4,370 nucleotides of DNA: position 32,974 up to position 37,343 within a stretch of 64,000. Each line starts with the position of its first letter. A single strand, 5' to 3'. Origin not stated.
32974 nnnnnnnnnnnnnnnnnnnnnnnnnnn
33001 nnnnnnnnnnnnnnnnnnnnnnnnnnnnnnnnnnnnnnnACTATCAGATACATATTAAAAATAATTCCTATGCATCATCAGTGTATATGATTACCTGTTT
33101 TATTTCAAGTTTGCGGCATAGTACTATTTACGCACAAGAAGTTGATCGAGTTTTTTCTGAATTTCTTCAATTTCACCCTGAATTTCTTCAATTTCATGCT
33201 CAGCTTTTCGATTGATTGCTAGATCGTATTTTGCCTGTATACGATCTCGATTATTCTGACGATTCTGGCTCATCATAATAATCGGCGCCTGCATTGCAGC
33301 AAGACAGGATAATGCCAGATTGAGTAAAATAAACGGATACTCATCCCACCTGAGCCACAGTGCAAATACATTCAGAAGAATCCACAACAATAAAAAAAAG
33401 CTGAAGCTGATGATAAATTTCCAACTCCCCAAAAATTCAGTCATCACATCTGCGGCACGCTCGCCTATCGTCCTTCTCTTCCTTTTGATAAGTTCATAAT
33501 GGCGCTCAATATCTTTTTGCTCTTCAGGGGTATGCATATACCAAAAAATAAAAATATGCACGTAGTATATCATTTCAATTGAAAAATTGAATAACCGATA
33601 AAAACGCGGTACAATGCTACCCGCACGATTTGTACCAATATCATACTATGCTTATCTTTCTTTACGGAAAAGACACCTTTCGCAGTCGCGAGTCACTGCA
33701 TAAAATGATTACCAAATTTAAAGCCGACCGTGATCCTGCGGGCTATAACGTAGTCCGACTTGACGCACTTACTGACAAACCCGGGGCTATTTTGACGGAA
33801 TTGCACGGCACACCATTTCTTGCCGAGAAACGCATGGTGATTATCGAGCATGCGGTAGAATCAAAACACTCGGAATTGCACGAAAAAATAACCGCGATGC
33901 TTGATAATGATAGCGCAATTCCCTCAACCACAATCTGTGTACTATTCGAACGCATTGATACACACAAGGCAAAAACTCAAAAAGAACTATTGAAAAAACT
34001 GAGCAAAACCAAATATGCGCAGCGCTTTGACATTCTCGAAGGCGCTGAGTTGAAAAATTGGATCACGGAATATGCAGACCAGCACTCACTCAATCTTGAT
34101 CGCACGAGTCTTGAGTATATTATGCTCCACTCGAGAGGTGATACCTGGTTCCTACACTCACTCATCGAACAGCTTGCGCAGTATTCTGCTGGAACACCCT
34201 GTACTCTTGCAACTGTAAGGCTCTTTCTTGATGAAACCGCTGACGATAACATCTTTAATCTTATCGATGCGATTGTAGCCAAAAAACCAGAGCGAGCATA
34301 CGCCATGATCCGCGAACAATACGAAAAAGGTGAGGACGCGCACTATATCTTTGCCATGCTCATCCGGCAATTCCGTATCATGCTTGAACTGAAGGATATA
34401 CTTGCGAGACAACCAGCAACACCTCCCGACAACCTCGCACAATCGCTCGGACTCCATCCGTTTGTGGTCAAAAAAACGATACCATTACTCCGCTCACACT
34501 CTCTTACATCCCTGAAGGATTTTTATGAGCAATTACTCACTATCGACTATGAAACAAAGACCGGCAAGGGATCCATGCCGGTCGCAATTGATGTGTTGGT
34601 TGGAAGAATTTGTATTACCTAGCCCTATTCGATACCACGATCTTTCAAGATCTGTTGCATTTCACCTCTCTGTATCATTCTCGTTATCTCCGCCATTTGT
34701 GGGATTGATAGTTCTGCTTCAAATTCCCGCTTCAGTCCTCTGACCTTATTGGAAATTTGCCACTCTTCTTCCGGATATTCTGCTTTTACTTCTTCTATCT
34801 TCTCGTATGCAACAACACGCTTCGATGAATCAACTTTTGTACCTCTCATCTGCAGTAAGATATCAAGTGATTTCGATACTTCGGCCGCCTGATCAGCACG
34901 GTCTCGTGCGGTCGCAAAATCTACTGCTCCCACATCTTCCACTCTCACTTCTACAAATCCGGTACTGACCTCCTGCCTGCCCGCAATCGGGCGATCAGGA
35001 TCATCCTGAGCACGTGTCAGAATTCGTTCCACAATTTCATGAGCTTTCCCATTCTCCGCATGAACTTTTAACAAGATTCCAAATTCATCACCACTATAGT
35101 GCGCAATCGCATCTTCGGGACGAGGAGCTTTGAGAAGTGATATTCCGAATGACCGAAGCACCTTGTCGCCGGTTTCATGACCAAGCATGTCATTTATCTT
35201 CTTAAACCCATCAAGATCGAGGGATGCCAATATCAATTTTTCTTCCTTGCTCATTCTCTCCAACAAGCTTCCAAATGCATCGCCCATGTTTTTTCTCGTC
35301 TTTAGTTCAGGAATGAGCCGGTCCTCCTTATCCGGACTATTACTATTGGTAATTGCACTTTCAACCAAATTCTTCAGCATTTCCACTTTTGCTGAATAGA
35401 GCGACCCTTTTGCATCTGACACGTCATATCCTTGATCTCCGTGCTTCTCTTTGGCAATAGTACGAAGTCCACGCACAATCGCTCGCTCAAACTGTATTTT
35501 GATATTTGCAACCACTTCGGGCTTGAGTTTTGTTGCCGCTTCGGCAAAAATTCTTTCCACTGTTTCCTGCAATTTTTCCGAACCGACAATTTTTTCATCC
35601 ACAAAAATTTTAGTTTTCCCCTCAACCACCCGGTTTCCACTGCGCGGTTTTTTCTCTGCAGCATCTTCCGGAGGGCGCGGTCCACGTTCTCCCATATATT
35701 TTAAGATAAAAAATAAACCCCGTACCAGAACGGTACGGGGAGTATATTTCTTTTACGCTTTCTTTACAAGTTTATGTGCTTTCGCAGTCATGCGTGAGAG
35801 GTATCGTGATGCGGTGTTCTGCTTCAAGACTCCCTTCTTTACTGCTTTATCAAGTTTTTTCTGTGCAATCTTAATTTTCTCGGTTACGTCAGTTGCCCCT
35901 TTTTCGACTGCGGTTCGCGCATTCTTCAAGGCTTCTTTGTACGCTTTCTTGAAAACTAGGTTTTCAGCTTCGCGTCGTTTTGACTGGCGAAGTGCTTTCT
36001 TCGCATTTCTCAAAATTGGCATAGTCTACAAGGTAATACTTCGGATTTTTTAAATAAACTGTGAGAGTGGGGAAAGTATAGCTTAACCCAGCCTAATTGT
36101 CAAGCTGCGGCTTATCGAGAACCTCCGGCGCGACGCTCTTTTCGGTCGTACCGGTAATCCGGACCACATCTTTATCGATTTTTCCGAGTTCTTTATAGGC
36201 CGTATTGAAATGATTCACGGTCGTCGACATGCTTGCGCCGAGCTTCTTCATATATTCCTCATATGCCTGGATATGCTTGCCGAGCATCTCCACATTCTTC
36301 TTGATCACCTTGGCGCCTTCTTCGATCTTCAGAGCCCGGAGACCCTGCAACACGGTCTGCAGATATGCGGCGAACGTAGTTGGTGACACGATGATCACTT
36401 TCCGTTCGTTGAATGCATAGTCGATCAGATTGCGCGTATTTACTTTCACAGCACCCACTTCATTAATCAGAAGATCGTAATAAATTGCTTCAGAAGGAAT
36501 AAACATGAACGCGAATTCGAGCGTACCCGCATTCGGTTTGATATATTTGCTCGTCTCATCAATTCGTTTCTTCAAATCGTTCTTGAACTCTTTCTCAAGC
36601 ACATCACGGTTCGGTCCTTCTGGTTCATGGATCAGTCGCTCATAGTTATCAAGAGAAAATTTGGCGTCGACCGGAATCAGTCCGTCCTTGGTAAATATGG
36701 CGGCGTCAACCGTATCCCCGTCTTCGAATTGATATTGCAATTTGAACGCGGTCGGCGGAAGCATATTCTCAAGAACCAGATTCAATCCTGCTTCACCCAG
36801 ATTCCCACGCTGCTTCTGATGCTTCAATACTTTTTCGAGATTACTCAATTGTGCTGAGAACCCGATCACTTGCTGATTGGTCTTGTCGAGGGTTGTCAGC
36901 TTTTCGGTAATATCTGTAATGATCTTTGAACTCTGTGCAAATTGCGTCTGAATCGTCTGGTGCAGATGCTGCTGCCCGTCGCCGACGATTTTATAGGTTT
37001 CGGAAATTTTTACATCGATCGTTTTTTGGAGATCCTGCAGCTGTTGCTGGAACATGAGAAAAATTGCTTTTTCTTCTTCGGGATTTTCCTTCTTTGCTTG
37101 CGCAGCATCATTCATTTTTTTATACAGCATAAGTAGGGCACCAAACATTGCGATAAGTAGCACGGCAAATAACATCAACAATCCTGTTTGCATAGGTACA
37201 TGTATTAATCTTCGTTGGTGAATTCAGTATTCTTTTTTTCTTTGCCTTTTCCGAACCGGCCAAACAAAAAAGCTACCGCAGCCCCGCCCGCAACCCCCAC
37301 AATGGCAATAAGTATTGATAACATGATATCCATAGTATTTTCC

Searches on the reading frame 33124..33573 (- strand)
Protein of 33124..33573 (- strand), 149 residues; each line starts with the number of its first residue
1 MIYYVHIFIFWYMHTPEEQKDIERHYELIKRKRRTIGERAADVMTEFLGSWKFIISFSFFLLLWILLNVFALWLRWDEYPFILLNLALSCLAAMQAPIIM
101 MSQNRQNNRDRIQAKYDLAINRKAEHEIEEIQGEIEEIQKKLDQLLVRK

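Call 21: search_protein_families(library=pfam, proteins=[window:33124-33573:-], max_evalue=0.001)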
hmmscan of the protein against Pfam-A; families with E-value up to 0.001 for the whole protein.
window:33124-33573:- (149 aa): 1 family
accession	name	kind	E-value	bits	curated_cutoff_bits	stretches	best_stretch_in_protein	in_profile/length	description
PF06210.16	DUF1003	-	1.9e-38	131.2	27.4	1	49-146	2-100/103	Protein of unknown function (DUF1003)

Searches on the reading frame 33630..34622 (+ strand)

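Call 21: search_protein_families(library=pfam, proteins=[window:33630-34622:+], max_evalue=0.001)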
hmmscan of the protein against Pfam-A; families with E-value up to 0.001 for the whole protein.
window:33630-34622:+ (330 aa): 2 families
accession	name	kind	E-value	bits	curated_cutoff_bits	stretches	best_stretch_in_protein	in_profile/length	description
PF21694.2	DNA_pol3_delta_C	-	3.3e-26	92.1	27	1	206-324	2-118/121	DNA polymerase III delta subunit, C-terminal domain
PF06144.19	DNA_pol3_delta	-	4.5e-07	30.3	21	1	10-127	2-117/124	DNA polymerase III, delta subunit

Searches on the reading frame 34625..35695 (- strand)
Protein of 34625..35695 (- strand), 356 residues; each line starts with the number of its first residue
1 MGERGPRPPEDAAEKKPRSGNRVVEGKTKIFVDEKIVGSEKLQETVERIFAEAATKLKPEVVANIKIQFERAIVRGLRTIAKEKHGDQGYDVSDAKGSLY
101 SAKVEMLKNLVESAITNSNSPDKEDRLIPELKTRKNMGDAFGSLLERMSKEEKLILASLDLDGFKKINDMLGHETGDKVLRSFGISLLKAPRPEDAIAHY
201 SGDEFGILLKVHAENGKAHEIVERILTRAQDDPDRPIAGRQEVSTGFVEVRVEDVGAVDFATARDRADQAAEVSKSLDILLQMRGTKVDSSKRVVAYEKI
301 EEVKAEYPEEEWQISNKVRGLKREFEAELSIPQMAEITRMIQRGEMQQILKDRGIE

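Call 21: search_protein_families(library=pfam, proteins=[window:34625-35695:-], max_evalue=0.001)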
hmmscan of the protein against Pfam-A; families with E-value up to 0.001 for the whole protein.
window:34625-35695:- (356 aa): 1 family
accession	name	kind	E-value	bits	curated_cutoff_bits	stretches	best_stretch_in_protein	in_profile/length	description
PF00990.26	GGDEF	-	8.1e-21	74.9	23.8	1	131-275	9-155/161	Diguanylate cyclase, GGDEF domain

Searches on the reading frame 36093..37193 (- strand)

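Call 21: search_protein_families(library=pfam, proteins=[window:36093-37193:-], max_evalue=0.001)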
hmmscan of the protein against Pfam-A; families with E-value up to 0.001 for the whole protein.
window:36093-37193:- (366 aa): 1 family
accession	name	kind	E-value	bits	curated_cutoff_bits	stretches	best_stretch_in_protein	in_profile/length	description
PF02646.22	RmuC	-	7e-49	166.9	26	1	67-337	7-271/291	RmuC family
